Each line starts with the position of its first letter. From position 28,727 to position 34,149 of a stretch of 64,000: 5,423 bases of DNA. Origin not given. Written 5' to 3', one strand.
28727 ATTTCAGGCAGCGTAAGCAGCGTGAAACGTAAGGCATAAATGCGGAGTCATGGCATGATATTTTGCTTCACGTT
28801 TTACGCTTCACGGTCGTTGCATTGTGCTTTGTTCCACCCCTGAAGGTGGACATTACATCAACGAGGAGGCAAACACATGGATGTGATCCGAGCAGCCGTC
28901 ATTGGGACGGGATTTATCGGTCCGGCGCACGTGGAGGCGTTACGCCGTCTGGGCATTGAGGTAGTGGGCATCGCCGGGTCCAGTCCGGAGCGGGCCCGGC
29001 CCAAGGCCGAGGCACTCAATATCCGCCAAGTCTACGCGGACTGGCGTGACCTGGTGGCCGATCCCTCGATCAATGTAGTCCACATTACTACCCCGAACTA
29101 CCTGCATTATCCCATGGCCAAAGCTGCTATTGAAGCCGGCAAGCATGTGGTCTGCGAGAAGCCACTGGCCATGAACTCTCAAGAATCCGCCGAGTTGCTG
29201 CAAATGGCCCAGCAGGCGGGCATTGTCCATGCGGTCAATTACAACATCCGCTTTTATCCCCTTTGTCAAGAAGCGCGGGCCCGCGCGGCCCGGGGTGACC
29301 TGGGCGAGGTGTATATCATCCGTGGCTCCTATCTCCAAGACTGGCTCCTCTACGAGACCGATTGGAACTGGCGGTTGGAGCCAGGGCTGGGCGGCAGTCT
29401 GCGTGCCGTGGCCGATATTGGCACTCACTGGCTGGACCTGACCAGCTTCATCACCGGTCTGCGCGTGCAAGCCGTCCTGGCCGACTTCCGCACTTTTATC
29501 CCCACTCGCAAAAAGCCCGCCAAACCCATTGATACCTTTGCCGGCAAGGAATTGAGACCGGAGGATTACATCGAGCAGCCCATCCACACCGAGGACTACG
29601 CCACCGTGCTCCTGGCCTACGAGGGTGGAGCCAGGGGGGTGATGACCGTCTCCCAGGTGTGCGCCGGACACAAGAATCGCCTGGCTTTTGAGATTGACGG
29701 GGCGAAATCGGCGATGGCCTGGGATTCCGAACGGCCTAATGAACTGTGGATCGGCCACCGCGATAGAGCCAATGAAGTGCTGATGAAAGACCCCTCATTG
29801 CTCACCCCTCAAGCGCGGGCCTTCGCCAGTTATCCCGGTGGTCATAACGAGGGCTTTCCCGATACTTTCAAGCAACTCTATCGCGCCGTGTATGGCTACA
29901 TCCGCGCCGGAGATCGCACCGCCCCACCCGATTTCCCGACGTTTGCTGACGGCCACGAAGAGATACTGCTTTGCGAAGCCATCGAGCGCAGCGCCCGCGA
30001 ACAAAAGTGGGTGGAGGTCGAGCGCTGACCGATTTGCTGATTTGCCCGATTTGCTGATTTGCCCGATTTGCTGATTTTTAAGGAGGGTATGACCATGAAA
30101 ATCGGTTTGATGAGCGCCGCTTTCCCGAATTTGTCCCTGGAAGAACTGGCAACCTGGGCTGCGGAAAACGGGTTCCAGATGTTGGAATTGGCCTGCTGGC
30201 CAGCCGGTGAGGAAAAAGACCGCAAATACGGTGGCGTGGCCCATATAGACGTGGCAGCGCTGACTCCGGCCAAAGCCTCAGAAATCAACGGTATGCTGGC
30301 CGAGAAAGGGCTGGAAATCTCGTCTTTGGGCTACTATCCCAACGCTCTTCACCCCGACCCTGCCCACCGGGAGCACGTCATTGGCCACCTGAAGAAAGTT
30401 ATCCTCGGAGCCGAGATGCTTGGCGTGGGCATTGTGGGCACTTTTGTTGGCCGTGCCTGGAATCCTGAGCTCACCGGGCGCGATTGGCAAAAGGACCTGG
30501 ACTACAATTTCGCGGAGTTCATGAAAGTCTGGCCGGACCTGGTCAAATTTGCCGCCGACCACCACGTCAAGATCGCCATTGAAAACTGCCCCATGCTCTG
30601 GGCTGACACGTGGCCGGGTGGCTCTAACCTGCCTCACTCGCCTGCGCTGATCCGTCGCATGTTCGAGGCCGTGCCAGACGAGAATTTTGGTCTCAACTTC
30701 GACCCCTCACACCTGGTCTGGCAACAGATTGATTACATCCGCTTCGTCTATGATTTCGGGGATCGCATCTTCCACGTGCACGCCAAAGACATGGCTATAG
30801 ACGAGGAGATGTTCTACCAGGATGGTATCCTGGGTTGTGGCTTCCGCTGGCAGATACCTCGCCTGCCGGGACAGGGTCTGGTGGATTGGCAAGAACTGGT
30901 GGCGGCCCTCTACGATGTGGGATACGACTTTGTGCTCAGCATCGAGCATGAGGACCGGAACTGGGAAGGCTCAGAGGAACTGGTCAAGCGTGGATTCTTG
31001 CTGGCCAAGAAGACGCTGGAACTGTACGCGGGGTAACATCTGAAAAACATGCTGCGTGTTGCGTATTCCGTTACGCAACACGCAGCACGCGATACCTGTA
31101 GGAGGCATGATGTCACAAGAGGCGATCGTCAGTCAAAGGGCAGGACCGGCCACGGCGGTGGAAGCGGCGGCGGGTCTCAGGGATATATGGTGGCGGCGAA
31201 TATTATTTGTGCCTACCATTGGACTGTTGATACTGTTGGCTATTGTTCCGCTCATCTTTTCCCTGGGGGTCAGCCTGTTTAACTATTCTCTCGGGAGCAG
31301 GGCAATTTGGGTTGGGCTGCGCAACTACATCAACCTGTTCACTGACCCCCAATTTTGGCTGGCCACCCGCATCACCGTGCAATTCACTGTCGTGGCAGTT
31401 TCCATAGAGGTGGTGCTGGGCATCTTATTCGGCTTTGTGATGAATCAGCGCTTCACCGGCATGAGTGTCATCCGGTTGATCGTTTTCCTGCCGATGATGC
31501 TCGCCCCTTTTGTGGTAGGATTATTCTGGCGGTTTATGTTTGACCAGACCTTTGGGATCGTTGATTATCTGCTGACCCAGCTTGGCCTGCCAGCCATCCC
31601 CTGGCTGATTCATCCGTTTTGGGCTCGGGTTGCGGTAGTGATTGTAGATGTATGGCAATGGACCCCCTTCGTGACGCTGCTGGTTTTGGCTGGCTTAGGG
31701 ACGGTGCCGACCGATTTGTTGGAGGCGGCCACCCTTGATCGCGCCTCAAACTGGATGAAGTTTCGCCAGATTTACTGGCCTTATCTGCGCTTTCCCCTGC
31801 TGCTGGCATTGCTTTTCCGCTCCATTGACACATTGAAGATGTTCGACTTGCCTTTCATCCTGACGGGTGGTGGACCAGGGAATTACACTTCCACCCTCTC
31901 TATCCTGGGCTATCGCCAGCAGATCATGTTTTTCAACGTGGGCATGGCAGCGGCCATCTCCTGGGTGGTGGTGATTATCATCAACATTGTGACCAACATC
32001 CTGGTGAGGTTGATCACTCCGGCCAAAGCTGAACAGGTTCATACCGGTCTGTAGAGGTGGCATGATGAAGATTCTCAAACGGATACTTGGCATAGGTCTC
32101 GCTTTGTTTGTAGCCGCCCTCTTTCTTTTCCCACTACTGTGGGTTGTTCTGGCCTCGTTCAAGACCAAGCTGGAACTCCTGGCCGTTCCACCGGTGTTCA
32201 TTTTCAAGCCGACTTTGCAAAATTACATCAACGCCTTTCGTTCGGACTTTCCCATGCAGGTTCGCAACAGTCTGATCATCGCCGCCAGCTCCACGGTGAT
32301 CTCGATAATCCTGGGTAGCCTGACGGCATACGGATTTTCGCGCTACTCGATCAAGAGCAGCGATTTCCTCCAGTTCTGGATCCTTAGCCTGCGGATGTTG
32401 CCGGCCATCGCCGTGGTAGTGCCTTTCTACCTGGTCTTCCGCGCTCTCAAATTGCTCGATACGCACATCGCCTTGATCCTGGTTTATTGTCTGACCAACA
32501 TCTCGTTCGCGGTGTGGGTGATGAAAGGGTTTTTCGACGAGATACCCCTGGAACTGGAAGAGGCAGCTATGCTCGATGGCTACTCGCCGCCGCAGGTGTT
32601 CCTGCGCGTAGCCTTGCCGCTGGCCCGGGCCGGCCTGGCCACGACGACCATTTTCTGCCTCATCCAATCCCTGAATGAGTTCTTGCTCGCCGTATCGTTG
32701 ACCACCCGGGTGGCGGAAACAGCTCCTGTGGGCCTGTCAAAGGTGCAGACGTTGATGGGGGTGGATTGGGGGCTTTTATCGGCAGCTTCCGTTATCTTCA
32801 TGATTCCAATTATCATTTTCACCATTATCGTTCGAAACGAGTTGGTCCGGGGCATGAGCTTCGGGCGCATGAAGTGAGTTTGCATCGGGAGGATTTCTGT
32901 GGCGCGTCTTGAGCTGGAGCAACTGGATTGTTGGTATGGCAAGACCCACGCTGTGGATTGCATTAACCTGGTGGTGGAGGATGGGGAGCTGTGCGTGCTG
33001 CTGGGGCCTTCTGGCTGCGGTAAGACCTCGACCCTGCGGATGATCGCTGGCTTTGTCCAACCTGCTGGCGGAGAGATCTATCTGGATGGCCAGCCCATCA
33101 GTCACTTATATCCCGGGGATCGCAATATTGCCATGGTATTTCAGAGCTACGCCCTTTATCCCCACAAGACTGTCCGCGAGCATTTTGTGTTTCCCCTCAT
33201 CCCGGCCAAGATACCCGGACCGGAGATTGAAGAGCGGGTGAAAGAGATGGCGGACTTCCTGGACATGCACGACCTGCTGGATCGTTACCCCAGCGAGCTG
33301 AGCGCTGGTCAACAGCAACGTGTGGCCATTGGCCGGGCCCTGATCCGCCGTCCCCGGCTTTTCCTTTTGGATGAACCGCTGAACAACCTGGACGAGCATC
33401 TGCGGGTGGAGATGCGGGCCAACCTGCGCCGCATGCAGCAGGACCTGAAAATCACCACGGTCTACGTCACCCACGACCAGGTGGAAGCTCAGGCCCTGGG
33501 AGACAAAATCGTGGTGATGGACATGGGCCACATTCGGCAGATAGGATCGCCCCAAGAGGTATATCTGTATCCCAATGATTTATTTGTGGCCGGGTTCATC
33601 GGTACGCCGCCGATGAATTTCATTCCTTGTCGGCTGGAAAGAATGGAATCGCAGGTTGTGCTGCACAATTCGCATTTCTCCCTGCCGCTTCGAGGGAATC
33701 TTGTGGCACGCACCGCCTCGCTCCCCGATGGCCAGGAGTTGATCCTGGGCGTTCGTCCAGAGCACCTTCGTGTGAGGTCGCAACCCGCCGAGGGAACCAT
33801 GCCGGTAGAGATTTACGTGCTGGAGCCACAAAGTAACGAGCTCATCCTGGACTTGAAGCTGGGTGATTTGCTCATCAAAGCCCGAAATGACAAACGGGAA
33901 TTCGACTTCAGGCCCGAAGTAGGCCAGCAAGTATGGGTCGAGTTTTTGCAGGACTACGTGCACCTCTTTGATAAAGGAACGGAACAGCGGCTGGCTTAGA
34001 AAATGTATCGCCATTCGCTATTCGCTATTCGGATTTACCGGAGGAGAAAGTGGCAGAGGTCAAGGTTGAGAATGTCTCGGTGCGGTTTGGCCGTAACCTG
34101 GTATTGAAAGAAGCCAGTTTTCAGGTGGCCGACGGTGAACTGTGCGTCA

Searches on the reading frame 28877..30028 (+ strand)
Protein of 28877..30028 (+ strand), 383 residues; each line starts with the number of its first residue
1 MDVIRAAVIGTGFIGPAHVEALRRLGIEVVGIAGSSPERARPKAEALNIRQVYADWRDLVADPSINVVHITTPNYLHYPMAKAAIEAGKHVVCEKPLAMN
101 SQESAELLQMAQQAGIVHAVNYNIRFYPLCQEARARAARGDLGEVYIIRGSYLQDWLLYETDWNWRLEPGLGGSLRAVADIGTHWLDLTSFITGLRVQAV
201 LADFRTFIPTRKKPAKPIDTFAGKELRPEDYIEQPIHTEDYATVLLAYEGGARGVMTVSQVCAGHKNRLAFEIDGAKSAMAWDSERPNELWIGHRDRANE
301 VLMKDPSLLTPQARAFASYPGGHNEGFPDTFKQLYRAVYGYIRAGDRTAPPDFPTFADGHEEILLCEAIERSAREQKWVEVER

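Call 45: search_protein_families(library=pfam, max_evalue=0.00001, proteins=[window:28877-30028:+])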
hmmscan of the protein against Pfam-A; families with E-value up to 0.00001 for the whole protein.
window:28877-30028:+ (383 aa): 4 families
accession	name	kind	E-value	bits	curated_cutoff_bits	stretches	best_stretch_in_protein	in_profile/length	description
PF01408.29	GFO_IDH_MocA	-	8.7e-30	104.3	24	1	4-122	1-120/120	Oxidoreductase family, NAD-binding Rossmann fold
PF22725.1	GFO_IDH_MocA_C3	-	1.3e-24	87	27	1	131-277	2-120/124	GFO/IDH/MocA C-terminal domain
PF02894.22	GFO_IDH_MocA_C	-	1.6e-17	64.5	22.9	1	139-381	6-218/218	Oxidoreductase family, C-terminal alpha/beta domain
PF03447.22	NAD_binding_3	-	3.9e-07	31.2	24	1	10-116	1-111/116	Homoserine dehydrogenase, NAD binding domain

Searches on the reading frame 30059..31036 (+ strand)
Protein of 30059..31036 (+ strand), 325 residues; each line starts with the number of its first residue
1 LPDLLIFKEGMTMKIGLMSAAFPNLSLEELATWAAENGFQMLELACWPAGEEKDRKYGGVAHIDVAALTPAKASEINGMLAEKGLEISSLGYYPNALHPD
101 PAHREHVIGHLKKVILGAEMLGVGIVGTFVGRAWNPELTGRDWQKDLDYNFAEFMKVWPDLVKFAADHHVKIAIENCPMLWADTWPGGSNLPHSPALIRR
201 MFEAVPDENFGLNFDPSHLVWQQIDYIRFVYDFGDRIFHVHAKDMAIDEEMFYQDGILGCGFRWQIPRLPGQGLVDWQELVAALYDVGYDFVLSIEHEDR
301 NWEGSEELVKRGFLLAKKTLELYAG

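Call 46: search_protein_families(library=pfam, max_evalue=0.00001, proteins=[window:30059-31036:+])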
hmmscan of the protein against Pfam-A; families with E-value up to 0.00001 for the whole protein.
window:30059-31036:+ (325 aa): 1 family
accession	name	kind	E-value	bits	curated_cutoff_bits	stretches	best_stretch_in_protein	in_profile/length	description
PF01261.30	AP_endonuc_2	-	3.3e-37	129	31.1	1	33-312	3-242/249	Xylose isomerase-like TIM barrel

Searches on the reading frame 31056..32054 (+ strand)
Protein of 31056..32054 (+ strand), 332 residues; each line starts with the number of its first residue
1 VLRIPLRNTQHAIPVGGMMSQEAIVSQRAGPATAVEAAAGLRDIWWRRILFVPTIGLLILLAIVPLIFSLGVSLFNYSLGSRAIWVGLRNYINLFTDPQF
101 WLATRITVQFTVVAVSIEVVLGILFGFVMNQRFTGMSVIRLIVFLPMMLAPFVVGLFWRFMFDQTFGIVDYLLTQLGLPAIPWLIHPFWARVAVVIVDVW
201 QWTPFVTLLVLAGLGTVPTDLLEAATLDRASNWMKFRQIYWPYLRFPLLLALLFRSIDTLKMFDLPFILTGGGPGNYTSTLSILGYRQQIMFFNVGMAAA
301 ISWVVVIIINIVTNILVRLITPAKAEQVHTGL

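Call 46: search_protein_families(library=pfam, max_evalue=0.00001, proteins=[window:31056-32054:+])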
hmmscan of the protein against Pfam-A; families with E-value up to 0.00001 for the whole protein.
window:31056-32054:+ (332 aa): 1 family
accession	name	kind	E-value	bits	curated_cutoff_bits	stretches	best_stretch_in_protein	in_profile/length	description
PF00528.27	BPD_transp_1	-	3.6e-16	59.9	26.4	1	119-322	2-180/184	Binding-protein-dependent transport system inner membrane component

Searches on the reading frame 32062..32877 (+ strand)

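Call 46: search_protein_families(library=pfam, max_evalue=0.00001, proteins=[window:32062-32877:+])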
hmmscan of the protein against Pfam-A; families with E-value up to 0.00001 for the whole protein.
window:32062-32877:+ (271 aa): 1 family
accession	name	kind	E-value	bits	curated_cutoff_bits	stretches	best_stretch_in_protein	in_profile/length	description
PF00528.27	BPD_transp_1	-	6.2e-17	62.4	26.4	1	82-258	2-175/184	Binding-protein-dependent transport system inner membrane component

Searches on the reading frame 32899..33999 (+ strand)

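Call 46: search_protein_families(library=pfam, max_evalue=0.00001, proteins=[window:32899-33999:+])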
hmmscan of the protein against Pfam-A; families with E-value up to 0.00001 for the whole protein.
window:32899-33999:+ (366 aa): 3 families
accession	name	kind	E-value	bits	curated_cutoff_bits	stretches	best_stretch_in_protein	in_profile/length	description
PF00005.33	ABC_tran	-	2.7e-33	115.9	25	1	22-162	4-137/137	ABC transporter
PF17912.7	OB_MalK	-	5.5e-13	50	27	1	235-290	1-53/53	MalK OB fold domain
PF08402.16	TOBE_2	-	4.4e-06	27.2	21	0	283-357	1-76/76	TOBE domain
